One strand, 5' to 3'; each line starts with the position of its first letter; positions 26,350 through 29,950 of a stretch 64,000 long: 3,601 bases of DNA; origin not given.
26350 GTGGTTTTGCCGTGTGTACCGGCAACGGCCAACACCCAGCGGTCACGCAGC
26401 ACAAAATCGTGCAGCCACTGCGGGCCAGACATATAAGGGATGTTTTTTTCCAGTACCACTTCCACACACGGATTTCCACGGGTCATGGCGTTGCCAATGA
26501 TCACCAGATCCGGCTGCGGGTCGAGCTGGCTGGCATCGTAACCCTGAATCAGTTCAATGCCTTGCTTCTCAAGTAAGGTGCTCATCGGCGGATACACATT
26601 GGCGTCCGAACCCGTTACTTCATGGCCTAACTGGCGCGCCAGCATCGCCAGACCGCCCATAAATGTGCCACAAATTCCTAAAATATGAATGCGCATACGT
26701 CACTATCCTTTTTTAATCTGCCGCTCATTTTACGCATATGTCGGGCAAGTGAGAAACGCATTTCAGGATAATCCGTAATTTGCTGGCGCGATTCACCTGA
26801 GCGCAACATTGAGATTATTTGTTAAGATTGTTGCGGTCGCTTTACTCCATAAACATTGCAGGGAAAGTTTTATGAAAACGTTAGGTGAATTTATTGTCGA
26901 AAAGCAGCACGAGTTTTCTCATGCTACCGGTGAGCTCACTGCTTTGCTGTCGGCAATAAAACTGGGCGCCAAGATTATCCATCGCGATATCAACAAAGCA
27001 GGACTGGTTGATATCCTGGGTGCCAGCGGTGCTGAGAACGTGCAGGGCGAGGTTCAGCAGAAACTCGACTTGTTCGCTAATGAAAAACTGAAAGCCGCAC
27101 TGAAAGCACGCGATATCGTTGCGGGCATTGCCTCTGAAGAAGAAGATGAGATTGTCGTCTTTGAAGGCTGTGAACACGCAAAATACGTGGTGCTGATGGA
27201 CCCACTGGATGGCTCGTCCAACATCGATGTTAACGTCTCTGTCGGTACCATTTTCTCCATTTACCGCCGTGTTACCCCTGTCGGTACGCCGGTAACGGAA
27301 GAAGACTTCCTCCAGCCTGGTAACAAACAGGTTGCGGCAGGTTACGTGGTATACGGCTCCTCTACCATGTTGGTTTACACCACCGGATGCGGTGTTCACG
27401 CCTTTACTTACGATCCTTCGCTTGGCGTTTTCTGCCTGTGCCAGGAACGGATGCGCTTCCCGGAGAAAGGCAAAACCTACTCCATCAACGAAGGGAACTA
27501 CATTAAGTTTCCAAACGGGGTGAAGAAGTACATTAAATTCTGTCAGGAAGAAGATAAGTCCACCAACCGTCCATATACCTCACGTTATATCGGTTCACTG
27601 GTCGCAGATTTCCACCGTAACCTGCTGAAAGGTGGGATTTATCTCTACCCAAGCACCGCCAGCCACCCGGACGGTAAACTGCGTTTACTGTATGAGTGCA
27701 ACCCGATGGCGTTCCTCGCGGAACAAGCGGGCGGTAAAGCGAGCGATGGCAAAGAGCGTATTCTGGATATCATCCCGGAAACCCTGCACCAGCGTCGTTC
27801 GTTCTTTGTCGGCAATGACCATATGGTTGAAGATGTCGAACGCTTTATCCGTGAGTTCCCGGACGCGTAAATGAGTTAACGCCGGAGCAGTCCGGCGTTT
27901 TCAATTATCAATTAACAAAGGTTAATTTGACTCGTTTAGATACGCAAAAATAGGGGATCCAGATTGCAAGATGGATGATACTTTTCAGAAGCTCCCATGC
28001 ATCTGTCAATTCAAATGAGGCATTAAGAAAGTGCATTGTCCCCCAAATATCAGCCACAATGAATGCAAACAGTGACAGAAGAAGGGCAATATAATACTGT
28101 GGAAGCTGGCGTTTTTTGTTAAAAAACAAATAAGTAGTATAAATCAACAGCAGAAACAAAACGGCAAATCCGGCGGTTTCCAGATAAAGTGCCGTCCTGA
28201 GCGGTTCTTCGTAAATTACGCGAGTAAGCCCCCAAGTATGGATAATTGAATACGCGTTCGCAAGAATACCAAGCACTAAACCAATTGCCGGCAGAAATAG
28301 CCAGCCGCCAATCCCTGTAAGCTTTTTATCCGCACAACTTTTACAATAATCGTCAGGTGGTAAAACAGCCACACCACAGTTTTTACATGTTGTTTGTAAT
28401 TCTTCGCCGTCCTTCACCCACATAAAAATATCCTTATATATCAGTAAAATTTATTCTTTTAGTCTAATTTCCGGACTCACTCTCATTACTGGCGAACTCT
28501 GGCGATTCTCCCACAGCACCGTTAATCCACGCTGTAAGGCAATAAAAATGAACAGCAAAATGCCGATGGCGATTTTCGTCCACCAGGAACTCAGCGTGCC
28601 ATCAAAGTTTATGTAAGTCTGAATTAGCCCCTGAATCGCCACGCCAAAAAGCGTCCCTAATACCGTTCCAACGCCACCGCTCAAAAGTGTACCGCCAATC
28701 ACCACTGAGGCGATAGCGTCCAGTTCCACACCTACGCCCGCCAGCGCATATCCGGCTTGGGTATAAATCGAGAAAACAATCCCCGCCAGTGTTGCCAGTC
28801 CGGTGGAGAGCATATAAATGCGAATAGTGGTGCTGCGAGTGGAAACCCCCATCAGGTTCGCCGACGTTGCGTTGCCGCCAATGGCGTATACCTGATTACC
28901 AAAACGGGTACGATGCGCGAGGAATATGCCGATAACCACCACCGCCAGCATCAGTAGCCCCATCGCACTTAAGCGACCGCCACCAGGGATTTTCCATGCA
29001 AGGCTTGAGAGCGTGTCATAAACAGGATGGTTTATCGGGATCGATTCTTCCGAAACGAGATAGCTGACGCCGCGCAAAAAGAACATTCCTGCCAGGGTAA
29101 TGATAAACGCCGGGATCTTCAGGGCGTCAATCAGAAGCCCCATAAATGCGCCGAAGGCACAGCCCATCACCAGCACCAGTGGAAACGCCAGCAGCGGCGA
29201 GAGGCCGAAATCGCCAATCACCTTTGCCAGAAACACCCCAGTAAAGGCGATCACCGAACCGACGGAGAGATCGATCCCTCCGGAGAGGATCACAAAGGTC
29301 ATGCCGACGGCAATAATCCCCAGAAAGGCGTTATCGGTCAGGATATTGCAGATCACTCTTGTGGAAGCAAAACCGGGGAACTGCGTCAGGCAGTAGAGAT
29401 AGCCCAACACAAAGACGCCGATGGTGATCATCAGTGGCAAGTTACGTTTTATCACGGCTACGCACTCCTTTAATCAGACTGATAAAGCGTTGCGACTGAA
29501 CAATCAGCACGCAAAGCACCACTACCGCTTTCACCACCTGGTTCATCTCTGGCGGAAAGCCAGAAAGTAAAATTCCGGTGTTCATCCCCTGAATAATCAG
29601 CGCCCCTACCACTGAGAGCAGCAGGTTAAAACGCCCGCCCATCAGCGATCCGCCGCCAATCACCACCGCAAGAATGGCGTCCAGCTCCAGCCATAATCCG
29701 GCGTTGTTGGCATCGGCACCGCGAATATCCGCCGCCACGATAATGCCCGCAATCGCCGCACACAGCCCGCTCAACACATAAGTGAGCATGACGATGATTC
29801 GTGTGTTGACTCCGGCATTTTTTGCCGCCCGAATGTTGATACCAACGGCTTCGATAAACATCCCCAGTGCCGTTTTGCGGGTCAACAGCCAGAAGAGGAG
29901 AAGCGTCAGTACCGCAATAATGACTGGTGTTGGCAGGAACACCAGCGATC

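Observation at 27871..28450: Unannotated-looking zinc-ribbon membrane protein ORF between fbp and yjfF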

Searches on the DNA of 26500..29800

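Call 99: search_rna_families(source=window, start=26500, end=29800, threshold=evalue, max_evalue=1)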
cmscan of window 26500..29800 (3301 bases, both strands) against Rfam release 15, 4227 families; matches with E-value up to 1: 0.
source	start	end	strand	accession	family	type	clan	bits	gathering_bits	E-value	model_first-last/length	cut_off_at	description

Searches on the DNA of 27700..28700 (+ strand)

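Call 6: search_dna_similar(query=window:27700-28700:+, collection=ecoli_genomes, mode=near, max_rows=30, rows=spread)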
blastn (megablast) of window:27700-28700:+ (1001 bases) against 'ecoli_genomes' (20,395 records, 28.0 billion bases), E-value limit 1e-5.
Records with a match: 5425; places in all: 5427; records where one place covers at least 80% of the query: 12.
Genomes with a match: 5425 of 5426; with a place that covers at least 80% of the query: 12. Places per genome that has any: lowest 1, median 1, highest 2. On chromosomes: 5424 places; on plasmids: 3.
Best place of each record, by identity: >=99% 1; 95-99% 3470; 90-95% 1949; 80-90% 5.
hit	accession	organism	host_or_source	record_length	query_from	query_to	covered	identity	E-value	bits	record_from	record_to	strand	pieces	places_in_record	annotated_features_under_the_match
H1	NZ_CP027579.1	Escherichia coli strain 2013C-4282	Homo sapiens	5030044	1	1001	100%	100.0%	0e+0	1849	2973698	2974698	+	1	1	DUF2569 domain-containing protein | yjfF: galactofuranose ABC transporter, permease protein YjfF | fbp: class 1 fructose-bisphosphatase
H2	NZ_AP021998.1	Escherichia coli strain WP3-W18-ESBL-07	-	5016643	1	1000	39%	96.2%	2e-95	642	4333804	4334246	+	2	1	yjfF: galactofuranose ABC transporter, permease protein YjfF | fbp: class 1 fructose-bisphosphatase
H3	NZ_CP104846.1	Escherichia coli strain DFS.1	pantropical spotted dolphin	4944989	1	1000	39%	96.2%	2e-95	642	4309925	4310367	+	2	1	yjfF: galactofuranose ABC transporter, permease protein YjfF | fbp: class 1 fructose-bisphosphatase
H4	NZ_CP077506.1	Escherichia coli O111:H8 strain 7-55 62A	Fly pool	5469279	1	1000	39%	96.2%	2e-95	642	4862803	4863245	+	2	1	yjfF: galactofuranose ABC transporter, permease protein YjfF | fbp: class 1 fructose-bisphosphatase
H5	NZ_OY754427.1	Escherichia coli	-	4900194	1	1000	39%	96.2%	2e-95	642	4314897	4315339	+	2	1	yjfF: galactofuranose ABC transporter, permease protein YjfF | fbp: class 1 fructose-bisphosphatase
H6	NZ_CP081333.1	Escherichia coli strain MDK9L1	donkey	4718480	1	1001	39%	95.4%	1e-87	627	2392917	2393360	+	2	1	yjfF: galactofuranose ABC transporter, permease protein YjfF | fbp: class 1 fructose-bisphosphatase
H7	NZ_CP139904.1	Escherichia coli strain THN257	chicken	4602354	1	1000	39%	95.7%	2e-90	631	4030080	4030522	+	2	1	yjfF: galactofuranose ABC transporter, permease protein YjfF | fbp: class 1 fructose-bisphosphatase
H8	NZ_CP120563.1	Escherichia coli strain H22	Homo sapiens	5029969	1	1000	39%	95.4%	8e-89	626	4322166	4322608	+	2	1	yjfF: galactofuranose ABC transporter, permease protein YjfF | fbp: class 1 fructose-bisphosphatase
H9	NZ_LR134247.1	Escherichia coli strain NCTC9040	missing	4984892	1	1001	39%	95.2%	1e-87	622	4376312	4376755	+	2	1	yjfF: galactofuranose ABC transporter, permease protein YjfF | fbp: class 1 fructose-bisphosphatase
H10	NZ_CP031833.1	Escherichia coli strain 2452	Homo sapiens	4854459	1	1000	39%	95.2%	4e-87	620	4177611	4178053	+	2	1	yjfF: galactofuranose ABC transporter, permease protein YjfF | fbp: class 1 fructose-bisphosphatase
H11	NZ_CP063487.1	Escherichia coli strain EF7-18-51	Gallus gallus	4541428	1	1001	39%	94.9%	5e-86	616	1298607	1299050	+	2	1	yjfF: galactofuranose ABC transporter, permease protein YjfF | fbp: class 1 fructose-bisphosphatase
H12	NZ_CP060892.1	Escherichia coli strain EC22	Homo sapiens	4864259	1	1000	39%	94.9%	2e-85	615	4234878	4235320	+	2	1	yjfF: galactofuranose ABC transporter, permease protein YjfF | fbp: class 1 fructose-bisphosphatase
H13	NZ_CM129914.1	Escherichia coli strain CPEC24103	canine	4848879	1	1000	39%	94.9%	2e-85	615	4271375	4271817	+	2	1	yjfF: galactofuranose ABC transporter, permease protein YjfF | fbp: class 1 fructose-bisphosphatase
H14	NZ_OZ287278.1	Escherichia coli strain PE144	Gallus gallus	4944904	1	1000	39%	94.9%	2e-85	615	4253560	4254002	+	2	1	yjfF: galactofuranose ABC transporter, permease protein YjfF | fbp: class 1 fructose-bisphosphatase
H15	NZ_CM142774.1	Escherichia coli strain GPEC1405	chicken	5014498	1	1000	39%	94.6%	2e-85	609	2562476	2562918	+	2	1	yjfF: galactofuranose ABC transporter, permease protein YjfF | fbp: class 1 fructose-bisphosphatase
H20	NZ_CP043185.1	Escherichia coli O16:H48 strain PG20180171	mouse gut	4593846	1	1000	38%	96.3%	2e-90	631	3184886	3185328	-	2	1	yjfF: galactofuranose ABC transporter, permease protein YjfF | fbp: class 1 fructose-bisphosphatase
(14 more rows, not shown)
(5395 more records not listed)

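Call 7: search_dna_similar(query=window:27880-28450:+, collection=ecoli_genomes, mode=distant, max_rows=40)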
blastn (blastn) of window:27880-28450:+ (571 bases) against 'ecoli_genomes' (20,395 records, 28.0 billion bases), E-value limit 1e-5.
Records with a match: 12; places in all: 12; records where one place covers at least 80% of the query: 12.
Genomes with a match: 12 of 5426; with a place that covers at least 80% of the query: 12. Places per genome that has any: lowest 1, median 1, highest 1. On chromosomes: 12 places; on plasmids: 0.
Best place of each record, by identity: >=99% 7; 80-90% 2; 60-80% 3.
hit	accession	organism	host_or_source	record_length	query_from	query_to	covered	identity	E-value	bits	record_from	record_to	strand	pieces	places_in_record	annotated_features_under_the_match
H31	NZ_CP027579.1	Escherichia coli strain 2013C-4282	Homo sapiens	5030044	1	571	100%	100.0%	0e+0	1031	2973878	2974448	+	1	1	DUF2569 domain-containing protein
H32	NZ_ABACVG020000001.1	Escherichia coli strain 2020CK-00188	Homo sapiens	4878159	1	571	100%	99.8%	0e+0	1026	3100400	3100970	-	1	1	DUF2569 domain-containing protein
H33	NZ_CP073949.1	Escherichia coli strain MB50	Poultry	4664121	1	571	100%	99.8%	0e+0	1026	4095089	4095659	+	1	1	DUF2569 domain-containing protein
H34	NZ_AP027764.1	Escherichia coli strain 2017-02-2CC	Homo sapiens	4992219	1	571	100%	99.8%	0e+0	1026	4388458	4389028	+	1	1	DUF2569 domain-containing protein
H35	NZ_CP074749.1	Escherichia coli strain R32_14_1F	goat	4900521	1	571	100%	99.8%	0e+0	1026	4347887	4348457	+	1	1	DUF2569 domain-containing protein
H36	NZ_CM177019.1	Escherichia coli strain RMDEC465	Homo sapiens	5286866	1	571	100%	99.8%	0e+0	1026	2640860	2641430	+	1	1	DUF2569 domain-containing protein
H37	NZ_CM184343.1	Escherichia coli strain ES5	Aquarana catesbeiana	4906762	1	571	100%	99.1%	0e+0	1008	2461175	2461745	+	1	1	DUF2569 domain-containing protein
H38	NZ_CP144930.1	Escherichia coli strain SCPM-O-B-9504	Homo sapiens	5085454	1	569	100%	82.4%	2e-159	571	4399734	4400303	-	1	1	DUF2569 domain-containing protein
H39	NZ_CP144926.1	Escherichia coli strain SCPM-O-B-7615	raw milk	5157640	1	569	100%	82.4%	2e-159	571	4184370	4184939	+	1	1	DUF2569 domain-containing protein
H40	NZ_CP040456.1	Escherichia coli strain UPEC132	Homo sapiens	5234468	1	569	100%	78.7%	2e-132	481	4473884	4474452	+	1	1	DUF2569 domain-containing protein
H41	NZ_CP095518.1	Escherichia coli strain GN02350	Homo sapiens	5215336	1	569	100%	78.7%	2e-132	481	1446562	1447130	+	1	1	DUF2569 domain-containing protein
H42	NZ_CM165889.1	Escherichia coli strain N50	Homo sapiens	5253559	1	569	100%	78.7%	2e-132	481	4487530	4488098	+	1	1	DUF2569 domain-containing protein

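Call 8: get_annotated_region(hit=H1, flank=6000)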
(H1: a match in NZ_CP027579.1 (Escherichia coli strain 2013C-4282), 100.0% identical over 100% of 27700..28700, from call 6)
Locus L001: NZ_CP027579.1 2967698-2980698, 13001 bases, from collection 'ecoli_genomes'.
description: Escherichia coli strain 2013C-4282 chromosome, complete genome
organism: Escherichia coli strain 2013C-4282 (NCBI taxid 562)
replicon: chromosome; assembly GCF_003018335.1
host: Homo sapiens; source: stool; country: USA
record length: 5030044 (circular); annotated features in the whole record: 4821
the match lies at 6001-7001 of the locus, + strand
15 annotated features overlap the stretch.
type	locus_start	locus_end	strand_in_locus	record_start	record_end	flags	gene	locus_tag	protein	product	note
CDS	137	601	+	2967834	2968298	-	nrdG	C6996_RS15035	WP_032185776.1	anaerobic ribonucleoside-triphosphate reductase-activating protein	-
CDS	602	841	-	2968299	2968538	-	-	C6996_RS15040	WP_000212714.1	type II toxin-antitoxin system RelB/DinJ family antitoxin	-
CDS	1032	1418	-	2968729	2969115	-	cybC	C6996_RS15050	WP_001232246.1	cytochrome b562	-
CDS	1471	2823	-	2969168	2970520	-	pmbA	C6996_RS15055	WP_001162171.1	metalloprotease PmbA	-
CDS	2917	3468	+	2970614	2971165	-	yjgA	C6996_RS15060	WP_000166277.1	ribosome biogenesis factor YjgA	-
CDS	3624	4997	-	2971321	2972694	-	mpl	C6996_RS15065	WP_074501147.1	UDP-N-acetylmuramate:L-alanyl-gamma-D-glutamyl-meso-diaminopimelate ligase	-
CDS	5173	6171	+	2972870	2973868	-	fbp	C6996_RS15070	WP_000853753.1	class 1 fructose-bisphosphatase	-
CDS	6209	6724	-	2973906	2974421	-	-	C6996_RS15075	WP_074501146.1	DUF2569 domain-containing protein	-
CDS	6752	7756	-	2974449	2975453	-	yjfF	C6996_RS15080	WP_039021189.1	galactofuranose ABC transporter, permease protein YjfF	-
CDS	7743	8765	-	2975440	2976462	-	ytfT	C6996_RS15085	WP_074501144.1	galactofuranose ABC transporter, ATP-binding protein YtfT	-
CDS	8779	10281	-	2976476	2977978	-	ytfR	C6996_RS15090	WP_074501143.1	galactofuranose ABC transporter, ATP-binding protein YtfR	-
CDS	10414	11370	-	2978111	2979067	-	ytfQ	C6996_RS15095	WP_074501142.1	galactofuranose ABC transporter substrate-binding protein YtfQ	-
CDS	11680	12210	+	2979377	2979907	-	ppa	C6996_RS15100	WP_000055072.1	inorganic diphosphatase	-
CDS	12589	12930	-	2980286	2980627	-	ytfP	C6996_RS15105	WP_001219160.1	gamma-glutamylcyclotransferase family protein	-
CDS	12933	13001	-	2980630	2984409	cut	tamB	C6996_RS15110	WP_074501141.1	autotransporter assembly complex protein TamB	-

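Call 9: get_annotated_region(hit=H20, flank=1500)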
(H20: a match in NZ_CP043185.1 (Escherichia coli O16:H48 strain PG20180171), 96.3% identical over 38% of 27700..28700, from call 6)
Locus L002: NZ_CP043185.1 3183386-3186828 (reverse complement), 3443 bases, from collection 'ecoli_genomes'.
description: Escherichia coli O16:H48 strain PG20180171 chromosome, complete genome
organism: Escherichia coli O16:H48 strain PG20180171 (NCBI taxid 2605619)
replicon: chromosome; assembly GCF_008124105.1
host: -; source: mouse gut; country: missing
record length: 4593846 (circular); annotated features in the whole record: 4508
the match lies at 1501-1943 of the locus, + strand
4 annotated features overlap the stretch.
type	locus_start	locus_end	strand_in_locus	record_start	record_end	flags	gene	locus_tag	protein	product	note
CDS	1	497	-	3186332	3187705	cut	mpl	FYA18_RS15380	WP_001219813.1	UDP-N-acetylmuramate:L-alanyl-gamma-D-glutamyl-meso-diaminopimelate ligase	-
CDS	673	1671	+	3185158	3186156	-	fbp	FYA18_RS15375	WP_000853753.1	class 1 fructose-bisphosphatase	-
CDS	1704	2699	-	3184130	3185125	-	yjfF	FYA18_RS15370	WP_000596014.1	galactofuranose ABC transporter, permease protein YjfF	-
CDS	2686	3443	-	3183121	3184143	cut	ytfT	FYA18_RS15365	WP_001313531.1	galactofuranose ABC transporter, ATP-binding protein YtfT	-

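Call 11: get_annotated_region(hit=H38, flank=3000)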
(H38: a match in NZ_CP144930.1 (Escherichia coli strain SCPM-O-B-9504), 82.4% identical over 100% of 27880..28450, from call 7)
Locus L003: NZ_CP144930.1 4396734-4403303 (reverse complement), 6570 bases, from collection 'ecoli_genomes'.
description: Escherichia coli strain SCPM-O-B-9504 chromosome, complete genome
organism: Escherichia coli strain SCPM-O-B-9504 (NCBI taxid 562)
replicon: chromosome; assembly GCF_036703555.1
host: Homo sapiens; source: feces; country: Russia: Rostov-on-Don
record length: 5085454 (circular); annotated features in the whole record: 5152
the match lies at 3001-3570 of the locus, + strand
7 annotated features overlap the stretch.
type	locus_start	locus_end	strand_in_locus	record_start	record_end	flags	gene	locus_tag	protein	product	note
CDS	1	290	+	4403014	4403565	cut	yjgA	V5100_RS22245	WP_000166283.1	ribosome biogenesis factor YjgA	-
CDS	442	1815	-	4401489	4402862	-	mpl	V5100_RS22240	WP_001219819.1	UDP-N-acetylmuramate:L-alanyl-gamma-D-glutamyl-meso-diaminopimelate ligase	-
CDS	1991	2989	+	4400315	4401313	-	fbp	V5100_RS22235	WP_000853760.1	class 1 fructose-bisphosphatase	-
CDS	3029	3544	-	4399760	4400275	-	-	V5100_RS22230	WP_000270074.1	DUF2569 domain-containing protein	-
CDS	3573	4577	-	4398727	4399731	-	yjfF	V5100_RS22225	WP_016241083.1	galactofuranose ABC transporter, permease protein YjfF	-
CDS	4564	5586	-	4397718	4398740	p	ytfT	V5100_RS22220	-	galactofuranose ABC transporter, ATP-binding protein YtfT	internal stop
CDS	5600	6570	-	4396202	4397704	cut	ytfR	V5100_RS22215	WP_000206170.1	galactofuranose ABC transporter, ATP-binding protein YtfR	-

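Call 12: get_annotated_region(hit=H40, flank=3000)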
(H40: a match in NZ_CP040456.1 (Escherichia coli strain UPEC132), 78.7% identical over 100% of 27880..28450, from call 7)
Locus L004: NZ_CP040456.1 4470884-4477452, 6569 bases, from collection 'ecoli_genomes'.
description: Escherichia coli strain UPEC132 chromosome, complete genome
organism: Escherichia coli strain UPEC132 (NCBI taxid 562)
replicon: chromosome; assembly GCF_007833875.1
host: Homo sapiens; source: urinary; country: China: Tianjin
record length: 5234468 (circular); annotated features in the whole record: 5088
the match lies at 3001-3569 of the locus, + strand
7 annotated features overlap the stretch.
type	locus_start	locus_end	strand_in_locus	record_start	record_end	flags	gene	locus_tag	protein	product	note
CDS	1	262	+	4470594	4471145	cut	yjgA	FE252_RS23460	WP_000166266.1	ribosome biogenesis factor YjgA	-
CDS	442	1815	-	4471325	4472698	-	mpl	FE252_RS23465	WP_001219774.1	UDP-N-acetylmuramate:L-alanyl-gamma-D-glutamyl-meso-diaminopimelate ligase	-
CDS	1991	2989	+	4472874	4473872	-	fbp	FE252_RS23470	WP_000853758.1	class 1 fructose-bisphosphatase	-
CDS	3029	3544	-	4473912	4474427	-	-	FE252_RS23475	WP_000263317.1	DUF2569 domain-containing protein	-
CDS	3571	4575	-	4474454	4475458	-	yjfF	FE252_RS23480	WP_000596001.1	galactofuranose ABC transporter, permease protein YjfF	-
CDS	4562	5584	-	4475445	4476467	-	ytfT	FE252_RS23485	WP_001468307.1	galactofuranose ABC transporter, ATP-binding protein YtfT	-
CDS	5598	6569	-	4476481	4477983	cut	ytfR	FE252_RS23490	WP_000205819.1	galactofuranose ABC transporter, ATP-binding protein YtfR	-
